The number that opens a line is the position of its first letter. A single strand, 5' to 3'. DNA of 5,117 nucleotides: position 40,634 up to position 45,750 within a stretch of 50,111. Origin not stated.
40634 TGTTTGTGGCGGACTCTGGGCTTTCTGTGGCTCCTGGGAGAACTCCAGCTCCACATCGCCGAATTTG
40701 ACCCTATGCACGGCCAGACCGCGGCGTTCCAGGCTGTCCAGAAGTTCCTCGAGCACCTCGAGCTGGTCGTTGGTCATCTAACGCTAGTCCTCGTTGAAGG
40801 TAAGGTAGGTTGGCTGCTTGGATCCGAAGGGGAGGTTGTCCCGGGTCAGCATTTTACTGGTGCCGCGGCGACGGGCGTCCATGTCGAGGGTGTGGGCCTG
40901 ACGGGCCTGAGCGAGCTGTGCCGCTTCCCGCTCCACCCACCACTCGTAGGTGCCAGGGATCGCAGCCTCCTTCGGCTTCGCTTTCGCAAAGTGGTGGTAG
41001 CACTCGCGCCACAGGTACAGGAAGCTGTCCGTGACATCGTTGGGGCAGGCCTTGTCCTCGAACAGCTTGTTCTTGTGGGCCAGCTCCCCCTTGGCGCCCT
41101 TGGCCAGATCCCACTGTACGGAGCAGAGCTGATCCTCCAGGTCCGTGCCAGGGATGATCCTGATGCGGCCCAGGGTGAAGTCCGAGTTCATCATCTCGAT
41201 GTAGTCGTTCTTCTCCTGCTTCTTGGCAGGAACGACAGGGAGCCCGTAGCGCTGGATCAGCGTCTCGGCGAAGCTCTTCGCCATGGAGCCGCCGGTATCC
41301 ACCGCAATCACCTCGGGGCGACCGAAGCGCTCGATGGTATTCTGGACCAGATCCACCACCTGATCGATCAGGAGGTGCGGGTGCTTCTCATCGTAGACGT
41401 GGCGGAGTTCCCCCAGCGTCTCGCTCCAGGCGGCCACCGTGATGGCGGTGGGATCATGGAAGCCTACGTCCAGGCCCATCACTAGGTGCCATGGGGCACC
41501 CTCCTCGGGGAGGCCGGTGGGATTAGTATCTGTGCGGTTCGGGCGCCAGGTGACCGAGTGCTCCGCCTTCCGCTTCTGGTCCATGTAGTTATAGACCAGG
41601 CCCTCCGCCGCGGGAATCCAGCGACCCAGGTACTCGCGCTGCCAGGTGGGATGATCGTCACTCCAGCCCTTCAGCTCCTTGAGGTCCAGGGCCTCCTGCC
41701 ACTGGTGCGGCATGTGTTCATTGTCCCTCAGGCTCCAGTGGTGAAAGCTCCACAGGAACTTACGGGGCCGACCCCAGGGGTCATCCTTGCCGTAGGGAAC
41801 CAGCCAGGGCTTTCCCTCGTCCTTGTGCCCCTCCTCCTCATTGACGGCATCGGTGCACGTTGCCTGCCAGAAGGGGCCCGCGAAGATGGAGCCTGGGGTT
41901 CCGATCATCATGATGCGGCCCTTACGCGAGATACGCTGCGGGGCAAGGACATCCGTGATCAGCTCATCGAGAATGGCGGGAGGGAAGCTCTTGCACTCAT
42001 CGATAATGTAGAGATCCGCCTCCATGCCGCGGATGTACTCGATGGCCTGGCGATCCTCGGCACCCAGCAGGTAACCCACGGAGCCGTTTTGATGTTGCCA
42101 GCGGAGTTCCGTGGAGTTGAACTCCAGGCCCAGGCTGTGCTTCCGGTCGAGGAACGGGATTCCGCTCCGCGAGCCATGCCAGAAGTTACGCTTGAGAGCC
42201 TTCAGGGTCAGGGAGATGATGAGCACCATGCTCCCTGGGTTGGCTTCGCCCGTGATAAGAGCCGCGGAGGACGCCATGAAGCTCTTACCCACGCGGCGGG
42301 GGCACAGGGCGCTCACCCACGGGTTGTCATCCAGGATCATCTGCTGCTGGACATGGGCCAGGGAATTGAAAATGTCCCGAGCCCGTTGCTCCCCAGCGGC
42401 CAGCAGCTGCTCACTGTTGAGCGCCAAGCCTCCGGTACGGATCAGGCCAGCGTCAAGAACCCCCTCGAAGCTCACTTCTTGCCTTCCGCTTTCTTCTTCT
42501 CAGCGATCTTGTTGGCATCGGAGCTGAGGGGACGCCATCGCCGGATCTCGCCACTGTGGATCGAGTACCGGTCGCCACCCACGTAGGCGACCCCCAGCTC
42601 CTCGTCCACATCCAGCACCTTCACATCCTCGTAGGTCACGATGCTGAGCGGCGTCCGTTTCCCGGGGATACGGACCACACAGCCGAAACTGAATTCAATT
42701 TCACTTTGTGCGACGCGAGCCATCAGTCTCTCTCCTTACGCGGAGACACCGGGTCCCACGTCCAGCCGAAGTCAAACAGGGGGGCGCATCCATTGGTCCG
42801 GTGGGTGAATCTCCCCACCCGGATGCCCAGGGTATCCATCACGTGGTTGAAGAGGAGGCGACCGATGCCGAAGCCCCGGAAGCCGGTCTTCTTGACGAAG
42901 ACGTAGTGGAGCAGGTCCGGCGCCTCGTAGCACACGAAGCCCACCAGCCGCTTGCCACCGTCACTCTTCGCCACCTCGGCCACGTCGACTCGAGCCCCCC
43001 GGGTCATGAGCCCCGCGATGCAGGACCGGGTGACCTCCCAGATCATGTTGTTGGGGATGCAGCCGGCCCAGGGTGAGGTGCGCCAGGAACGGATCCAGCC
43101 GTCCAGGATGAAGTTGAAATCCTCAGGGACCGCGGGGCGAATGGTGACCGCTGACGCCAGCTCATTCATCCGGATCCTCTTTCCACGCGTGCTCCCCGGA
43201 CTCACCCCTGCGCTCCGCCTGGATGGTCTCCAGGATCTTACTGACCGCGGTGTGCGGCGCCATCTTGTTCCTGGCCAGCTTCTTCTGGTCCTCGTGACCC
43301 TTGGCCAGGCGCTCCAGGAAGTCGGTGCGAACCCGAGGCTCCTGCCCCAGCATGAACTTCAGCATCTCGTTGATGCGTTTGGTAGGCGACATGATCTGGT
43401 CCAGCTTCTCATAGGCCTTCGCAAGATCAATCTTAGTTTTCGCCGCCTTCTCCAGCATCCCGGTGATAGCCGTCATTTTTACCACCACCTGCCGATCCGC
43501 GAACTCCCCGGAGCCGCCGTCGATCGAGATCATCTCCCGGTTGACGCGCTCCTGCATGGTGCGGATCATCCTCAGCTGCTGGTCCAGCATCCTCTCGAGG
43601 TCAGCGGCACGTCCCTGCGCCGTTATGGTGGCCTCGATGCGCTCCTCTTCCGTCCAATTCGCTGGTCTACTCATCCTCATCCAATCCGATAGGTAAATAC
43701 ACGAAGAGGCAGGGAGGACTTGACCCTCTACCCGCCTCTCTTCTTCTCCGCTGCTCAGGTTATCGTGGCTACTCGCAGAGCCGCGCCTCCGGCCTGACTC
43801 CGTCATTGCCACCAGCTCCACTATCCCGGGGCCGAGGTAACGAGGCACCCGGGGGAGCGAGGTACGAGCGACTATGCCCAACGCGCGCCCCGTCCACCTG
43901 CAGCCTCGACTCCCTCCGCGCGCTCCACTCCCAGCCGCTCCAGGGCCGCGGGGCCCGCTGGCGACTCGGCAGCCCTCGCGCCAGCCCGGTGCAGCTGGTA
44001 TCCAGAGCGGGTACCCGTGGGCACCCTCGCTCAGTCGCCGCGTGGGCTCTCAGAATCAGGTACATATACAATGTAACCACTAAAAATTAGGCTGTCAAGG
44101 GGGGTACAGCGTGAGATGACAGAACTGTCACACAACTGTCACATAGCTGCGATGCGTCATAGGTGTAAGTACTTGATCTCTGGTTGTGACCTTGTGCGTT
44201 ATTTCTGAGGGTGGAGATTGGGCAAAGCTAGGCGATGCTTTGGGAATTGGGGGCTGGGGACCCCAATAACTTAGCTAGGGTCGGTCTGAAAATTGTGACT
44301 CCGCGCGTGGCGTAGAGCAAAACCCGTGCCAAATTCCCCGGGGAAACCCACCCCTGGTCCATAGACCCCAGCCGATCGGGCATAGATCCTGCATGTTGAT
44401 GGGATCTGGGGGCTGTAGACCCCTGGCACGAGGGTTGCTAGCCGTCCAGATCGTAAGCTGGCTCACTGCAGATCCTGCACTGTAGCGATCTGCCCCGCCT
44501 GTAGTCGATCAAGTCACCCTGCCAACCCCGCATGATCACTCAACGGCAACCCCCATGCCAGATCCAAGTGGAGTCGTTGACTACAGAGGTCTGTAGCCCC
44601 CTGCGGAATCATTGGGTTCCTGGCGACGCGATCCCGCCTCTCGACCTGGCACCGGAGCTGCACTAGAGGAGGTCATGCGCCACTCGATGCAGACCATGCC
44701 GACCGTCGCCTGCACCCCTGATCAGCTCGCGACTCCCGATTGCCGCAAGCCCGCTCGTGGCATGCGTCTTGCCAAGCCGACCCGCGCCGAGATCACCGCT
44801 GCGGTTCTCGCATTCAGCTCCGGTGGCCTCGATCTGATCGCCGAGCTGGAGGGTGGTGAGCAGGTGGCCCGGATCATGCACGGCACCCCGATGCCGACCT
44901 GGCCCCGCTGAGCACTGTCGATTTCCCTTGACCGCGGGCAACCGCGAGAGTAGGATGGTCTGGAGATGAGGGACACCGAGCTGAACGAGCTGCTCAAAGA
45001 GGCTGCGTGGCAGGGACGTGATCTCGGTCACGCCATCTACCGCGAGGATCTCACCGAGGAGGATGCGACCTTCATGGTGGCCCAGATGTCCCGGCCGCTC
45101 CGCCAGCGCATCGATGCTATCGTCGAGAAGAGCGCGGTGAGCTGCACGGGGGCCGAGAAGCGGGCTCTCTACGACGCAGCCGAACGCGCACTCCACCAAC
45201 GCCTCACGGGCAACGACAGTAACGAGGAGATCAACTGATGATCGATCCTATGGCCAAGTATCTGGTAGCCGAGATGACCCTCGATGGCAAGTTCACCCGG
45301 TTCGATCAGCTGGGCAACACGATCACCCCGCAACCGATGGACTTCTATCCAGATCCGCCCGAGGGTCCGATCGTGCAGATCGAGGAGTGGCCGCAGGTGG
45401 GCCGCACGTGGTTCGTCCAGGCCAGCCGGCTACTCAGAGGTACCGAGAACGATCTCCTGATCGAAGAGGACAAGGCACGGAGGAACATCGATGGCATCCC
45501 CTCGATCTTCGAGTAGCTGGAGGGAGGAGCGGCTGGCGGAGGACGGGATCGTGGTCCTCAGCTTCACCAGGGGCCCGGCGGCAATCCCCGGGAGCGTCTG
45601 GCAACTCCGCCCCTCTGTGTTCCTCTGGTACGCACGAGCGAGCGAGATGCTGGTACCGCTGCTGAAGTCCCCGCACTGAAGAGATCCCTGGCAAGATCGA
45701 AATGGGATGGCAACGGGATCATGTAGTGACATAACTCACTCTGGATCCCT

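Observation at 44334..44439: Perfect sigma54 (-24/-12) promoter with an upstream 12-bp palindrome in front of the early arm; no activator is encoded by the phage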

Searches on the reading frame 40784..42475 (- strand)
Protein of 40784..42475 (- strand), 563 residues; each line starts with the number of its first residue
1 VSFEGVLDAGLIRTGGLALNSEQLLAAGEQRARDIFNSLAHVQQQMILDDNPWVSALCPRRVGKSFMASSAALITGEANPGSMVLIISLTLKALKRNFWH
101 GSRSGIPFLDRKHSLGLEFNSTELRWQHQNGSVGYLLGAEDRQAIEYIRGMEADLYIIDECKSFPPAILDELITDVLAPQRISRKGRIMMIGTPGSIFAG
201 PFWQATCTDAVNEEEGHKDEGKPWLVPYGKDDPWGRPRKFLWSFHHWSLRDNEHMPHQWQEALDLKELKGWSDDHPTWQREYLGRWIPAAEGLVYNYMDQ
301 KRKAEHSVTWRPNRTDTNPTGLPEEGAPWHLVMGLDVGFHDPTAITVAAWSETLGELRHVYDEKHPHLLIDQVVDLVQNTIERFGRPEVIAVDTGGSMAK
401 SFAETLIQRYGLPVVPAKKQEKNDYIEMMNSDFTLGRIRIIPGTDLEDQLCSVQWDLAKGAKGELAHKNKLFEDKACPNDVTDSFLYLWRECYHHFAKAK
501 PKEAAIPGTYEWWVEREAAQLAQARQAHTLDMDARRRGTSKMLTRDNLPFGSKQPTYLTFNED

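Call 10: search_protein_families(library=pfam, proteins=[window:40784-42475:-], max_evalue=0.01)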
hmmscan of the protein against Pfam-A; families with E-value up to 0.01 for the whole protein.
window:40784-42475:- (563 aa): 1 family
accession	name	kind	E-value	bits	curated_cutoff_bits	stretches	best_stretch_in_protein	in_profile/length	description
PF03237.21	Terminase_6N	-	2e-08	34.6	22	1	58-299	4-212/215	Terminase large subunit, T4likevirus-type, N-terminal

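Call 11: search_dna_similar(query=window:40784-42475:-, collection=phages, mode=protein, max_rows=25)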
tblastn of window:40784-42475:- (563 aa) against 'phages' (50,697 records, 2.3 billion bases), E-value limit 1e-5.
Records with a match: 1; places in all: 1; records where one place covers at least 80% of the query: 0.
Best place of each record, by identity: <60% 1.
By first word of the organism name: Bacillus 1.
By host as written in the record: Bacillus sp. S4 1.
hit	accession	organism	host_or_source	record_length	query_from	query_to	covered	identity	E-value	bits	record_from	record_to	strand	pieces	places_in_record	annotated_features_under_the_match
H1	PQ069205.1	Bacillus phage S4-3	Bacillus sp. S4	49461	61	489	76%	20.4%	2e-6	57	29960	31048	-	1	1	record has no annotation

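Call 12: find_related_loci(query=window:40784-42475:-, collection=viral_contigs, flank=10000)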
Query window:40784-42475:- (563 aa) in viral_contigs; peptide patterns used: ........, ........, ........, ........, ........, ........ (x = any residue, [..] = any of these).
1 stretches matched a pattern, but none encodes a relative of the query by tblastn (E <= 1e-3).

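Call 14: find_homologous_proteins(query=window:40784-42475:-)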
Query window:40784-42475:- (563 aa): 356 proteins with E <= 0.001 among 8000 candidates; the best 120 are listed.
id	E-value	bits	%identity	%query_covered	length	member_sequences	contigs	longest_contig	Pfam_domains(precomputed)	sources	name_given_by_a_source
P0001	0.0e+0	1336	100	100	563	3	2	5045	PF03237.22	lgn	-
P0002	0.0e+0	1122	83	99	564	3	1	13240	PF03237.22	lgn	-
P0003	2.6e-262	890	69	97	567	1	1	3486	PF03237.22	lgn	-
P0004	7.4e-247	839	64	98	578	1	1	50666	PF03237.22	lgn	-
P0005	5.0e-244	829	63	99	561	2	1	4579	PF03237.22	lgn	-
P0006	1.4e-237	808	63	95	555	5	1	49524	PF03237.22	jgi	jgi:hypothetical protein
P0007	5.3e-236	803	62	98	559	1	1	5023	PF03237.22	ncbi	-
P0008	2.0e-233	794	61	98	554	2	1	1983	PF03237.22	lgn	-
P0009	2.3e-226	771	62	97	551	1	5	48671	PF03237.22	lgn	-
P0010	3.9e-195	668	54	98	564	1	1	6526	PF03237.22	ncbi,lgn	-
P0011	1.1e-190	653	54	98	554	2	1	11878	PF03237.22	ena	-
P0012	9.6e-188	643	52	97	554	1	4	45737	-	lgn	-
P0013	6.6e-185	634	54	95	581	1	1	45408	-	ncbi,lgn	-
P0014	1.1e-179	617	52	93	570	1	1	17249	PF03237.22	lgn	-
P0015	2.1e-177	609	53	94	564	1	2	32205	-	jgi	jgi:hypothetical protein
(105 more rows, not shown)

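Call 16: find_encoding_contigs(protein=P0002, flank=10000, max_places=2)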
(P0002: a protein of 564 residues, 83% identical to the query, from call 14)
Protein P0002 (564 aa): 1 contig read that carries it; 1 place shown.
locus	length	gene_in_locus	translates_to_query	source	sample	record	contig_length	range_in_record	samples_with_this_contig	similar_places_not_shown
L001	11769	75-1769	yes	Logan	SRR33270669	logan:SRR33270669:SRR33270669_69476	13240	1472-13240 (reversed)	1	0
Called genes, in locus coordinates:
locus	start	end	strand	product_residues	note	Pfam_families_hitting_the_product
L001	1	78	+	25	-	?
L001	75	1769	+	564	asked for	PF03237:Terminase_6N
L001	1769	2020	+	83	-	-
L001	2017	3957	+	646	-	-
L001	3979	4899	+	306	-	-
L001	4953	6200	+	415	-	-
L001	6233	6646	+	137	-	-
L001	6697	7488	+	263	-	PF24175:SU10_adaptor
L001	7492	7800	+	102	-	-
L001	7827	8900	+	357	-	-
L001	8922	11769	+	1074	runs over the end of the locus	-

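Call 17: find_encoding_contigs(protein=P0004, flank=10000, max_places=2)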
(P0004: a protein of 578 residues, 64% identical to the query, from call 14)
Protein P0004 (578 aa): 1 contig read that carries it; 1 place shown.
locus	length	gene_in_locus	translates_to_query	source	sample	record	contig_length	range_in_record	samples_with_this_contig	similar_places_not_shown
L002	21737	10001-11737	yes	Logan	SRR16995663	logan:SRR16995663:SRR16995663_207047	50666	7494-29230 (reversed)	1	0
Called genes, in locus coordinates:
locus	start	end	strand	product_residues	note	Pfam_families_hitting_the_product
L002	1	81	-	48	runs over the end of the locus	-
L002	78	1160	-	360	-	-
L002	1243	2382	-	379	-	-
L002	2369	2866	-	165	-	-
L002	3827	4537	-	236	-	-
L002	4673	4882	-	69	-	-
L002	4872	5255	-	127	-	-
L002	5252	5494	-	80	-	-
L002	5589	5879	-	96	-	-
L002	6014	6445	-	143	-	-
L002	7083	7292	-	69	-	-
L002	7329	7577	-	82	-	-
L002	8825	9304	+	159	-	-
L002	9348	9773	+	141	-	-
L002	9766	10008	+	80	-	-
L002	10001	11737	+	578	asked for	PF03237:Terminase_6N (faint)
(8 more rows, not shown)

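Call 18: find_encoding_contigs(protein=P0006, flank=10000, max_places=2)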
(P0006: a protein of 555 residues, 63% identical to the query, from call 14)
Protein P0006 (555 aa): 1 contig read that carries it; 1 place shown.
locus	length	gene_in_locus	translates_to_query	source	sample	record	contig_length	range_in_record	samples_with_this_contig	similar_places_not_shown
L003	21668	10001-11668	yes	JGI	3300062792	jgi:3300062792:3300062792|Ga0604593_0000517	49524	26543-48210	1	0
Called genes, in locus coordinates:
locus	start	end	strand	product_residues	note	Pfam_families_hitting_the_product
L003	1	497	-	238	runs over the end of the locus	-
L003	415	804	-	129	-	-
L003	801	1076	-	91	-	-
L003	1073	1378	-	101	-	-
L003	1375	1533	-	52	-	-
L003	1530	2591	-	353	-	-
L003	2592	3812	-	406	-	-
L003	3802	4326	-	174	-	-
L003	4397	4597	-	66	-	-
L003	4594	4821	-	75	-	-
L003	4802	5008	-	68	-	-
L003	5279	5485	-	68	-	-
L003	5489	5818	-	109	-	-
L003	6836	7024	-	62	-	-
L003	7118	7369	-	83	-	-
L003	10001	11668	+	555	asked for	PF03237:Terminase_6N (weak)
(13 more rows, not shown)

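Call 24: find_related_loci(query=A1, collection=genome_contigs, flank=10000)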
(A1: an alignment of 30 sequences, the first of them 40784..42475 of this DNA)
Query A1 (563 aa) in genome_contigs; peptide patterns used: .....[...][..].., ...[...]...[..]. (x = any residue, [..] = any of these).
126 stretches matched a pattern, but none encodes a relative of the query by tblastn (E <= 1e-3).
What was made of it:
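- Tried and rejected: A TerL profile scan of 185,579 species genomes found no prophage (call 24).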

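Call 25: find_related_loci(query=A1, collection=viral_contigs, flank=10000)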
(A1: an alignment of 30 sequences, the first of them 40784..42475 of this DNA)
Query A1 (563 aa) in viral_contigs; peptide patterns used: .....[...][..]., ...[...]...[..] (x = any residue, [..] = any of these).
45 stretches matched a pattern; 7 encode a relative of the query (tblastn E <= 1e-3); 7 distinct loci.
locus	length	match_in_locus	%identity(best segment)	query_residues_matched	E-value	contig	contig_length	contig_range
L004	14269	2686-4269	53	29-560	2e-177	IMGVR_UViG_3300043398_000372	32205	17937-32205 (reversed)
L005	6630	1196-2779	53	29-560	7e-179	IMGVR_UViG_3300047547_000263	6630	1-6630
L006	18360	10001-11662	47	6-552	6e-162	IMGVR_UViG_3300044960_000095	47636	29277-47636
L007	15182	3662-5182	49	5-516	4e-160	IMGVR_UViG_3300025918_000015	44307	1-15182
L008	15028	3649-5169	49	5-516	4e-160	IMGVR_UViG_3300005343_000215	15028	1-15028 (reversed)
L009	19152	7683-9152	50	31-525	2e-155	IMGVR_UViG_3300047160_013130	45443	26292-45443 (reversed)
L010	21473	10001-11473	49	43-527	2e-153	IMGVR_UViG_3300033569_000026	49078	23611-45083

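Call 26: find_related_loci(query=A1, collection=metagenome_contigs, flank=10000)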
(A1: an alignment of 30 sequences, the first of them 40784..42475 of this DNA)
Query A1 (563 aa) in metagenome_contigs; peptide patterns used: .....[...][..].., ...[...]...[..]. (x = any residue, [..] = any of these).
183 stretches matched a pattern; 19 encode a relative of the query (tblastn E <= 1e-3); 19 distinct loci.
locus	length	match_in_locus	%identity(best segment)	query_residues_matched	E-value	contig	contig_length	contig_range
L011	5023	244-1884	62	5-555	0e+0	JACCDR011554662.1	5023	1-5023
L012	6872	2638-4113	52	31-525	7e-167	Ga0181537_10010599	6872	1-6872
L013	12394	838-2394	49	3-525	3e-161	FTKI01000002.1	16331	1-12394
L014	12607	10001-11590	46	1-535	3e-153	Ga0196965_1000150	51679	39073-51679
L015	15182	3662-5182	49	5-516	4e-160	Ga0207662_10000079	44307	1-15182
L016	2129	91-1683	47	4-526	5e-162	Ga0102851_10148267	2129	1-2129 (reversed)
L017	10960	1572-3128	45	21-535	2e-148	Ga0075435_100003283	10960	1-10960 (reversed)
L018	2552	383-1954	46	21-545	2e-152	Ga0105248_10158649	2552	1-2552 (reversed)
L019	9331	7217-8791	44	8-526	3e-143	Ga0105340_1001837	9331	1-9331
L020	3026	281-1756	44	7-527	5e-135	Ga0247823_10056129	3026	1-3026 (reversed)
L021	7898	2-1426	45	79-549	3e-129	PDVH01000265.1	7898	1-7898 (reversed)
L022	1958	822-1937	48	20-395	4e-122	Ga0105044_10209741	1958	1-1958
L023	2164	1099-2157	52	31-382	1e-116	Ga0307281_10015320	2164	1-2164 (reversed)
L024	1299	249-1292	49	7-362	3e-120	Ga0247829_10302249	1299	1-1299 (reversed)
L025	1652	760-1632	52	6-297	4e-99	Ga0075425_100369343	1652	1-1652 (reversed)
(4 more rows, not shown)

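Call 36: find_encoding_contigs(protein=P0009, flank=10000, max_places=1)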
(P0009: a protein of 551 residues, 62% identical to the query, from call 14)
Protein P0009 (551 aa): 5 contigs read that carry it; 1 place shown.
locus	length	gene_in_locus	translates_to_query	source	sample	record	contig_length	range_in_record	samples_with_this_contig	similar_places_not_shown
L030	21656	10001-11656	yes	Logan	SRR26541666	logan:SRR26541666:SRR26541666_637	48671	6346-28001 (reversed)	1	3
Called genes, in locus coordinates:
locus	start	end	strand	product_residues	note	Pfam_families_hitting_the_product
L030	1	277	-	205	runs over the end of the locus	-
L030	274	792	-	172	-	-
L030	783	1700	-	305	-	-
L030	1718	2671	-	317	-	-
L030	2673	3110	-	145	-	-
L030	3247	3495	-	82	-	-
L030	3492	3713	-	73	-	-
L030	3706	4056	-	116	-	-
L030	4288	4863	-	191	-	-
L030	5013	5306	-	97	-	-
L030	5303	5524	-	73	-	-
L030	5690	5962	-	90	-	-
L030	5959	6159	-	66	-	-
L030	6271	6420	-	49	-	-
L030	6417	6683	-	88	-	-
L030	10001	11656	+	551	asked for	PF03237:Terminase_6N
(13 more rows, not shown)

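Call 37: find_encoding_contigs(protein=P0012, flank=10000, max_places=1)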
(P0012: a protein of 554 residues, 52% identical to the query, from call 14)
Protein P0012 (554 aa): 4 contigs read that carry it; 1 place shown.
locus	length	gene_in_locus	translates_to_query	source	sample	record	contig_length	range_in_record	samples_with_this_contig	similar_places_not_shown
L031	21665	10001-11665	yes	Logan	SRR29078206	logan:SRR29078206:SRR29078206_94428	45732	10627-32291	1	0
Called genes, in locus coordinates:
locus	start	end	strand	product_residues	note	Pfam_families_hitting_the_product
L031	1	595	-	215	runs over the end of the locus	-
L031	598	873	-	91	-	PF19698:DUF6197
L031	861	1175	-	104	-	PF19698:DUF6197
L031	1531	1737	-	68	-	-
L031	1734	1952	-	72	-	-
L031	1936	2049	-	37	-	-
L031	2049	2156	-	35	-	-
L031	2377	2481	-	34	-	-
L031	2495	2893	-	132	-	-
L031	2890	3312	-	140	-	-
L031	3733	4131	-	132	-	-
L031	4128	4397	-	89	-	-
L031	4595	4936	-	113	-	-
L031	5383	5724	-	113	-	-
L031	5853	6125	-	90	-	-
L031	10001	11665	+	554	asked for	-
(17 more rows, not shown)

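Call 38: find_encoding_contigs(protein=P0013, flank=10000, max_places=1)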
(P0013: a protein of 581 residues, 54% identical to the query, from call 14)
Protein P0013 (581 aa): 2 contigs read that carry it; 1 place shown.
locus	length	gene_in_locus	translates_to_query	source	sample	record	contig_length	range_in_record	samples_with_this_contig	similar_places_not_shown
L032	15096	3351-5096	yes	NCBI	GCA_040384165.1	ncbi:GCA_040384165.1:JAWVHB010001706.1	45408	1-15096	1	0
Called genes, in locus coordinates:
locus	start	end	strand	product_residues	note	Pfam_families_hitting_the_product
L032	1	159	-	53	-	?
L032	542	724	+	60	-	-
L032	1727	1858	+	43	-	-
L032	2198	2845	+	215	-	-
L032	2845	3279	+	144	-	-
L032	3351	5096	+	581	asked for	-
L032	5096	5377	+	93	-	-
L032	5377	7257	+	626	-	-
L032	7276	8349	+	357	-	-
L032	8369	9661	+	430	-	-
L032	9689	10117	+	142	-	-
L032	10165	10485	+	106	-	-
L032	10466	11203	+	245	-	PF24175:SU10_adaptor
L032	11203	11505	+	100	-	-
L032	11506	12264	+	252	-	-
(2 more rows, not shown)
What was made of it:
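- Several related contigs end inside this region (calls 25, 26, 38).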

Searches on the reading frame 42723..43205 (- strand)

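Call 10: search_protein_families(library=pfam, proteins=[window:42723-43205:-], max_evalue=0.01)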
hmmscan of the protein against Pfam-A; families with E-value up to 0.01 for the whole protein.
window:42723-43205:- (160 aa): 1 family
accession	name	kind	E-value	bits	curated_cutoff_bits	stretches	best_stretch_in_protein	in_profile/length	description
PF13508.13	Acetyltransf_7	-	0.0035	18.1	27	1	78-126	7-56/84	Acetyltransferase (GNAT) domain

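Call 13: search_protein_families(library=phrogs, proteins=[window:42723-43205:-], max_evalue=0.01)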
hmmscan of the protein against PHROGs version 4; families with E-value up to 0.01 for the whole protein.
window:42723-43205:- (160 aa): 0 families

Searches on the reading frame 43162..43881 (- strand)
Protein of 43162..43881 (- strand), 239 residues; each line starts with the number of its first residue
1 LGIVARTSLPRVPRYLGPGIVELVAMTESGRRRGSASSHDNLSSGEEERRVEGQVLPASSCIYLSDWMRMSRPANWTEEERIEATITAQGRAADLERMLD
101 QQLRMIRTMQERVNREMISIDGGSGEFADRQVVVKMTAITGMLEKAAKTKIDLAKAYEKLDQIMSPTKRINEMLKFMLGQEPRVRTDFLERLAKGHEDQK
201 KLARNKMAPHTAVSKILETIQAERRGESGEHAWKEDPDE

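Call 10: search_protein_families(library=pfam, proteins=[window:43162-43881:-], max_evalue=0.01)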
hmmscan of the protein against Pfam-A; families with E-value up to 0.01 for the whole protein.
window:43162-43881:- (239 aa): 1 family
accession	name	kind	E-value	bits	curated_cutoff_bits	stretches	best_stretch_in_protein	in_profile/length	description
PF24270.1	HTH_Cmi2_C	-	0.0058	17.3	27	0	167-223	61-115/125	Cmi2, C-terminal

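Call 13: search_protein_families(library=phrogs, proteins=[window:43162-43881:-], max_evalue=0.01)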
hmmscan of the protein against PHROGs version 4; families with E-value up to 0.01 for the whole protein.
window:43162-43881:- (239 aa): 0 families

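Call 35: search_protein_families(library=pfam, alignment_id=A3, max_evalue=0.001)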
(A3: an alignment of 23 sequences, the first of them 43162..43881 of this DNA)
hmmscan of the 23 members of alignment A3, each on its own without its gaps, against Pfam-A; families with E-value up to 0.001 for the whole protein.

A. member 1, window:43162-43881:- (239 aa): 0 families

B. families by the number of members that match (of 23 scanned): 7 families
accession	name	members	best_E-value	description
PF22237.3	SO2946-like_C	1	3.2e-14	SO2946-like, C-terminal domain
PF13229.12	Beta_helix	1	8.9e-11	Right handed beta helix region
PF04480.18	DUF559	1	1.3e-08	Protein of unknown function (DUF559)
PF18741.7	MTES_1575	1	4.9e-08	REase_MTES_1575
PF13385.13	Laminin_G_3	1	5.1e-06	Concanavalin A-like lectin/glucanases superfamily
PF13441.11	Gly-zipper_YMGG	1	2.7e-05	YMGG-like Gly-zipper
PF13488.11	Gly-zipper_Omp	1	0.00032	Glycine zipper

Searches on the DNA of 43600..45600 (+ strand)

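Call 4: search_dna_similar(query=window:43600-45600:+, collection=phages, mode=near, max_rows=30)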
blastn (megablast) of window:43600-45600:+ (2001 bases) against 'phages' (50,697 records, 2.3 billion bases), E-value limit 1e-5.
No match.
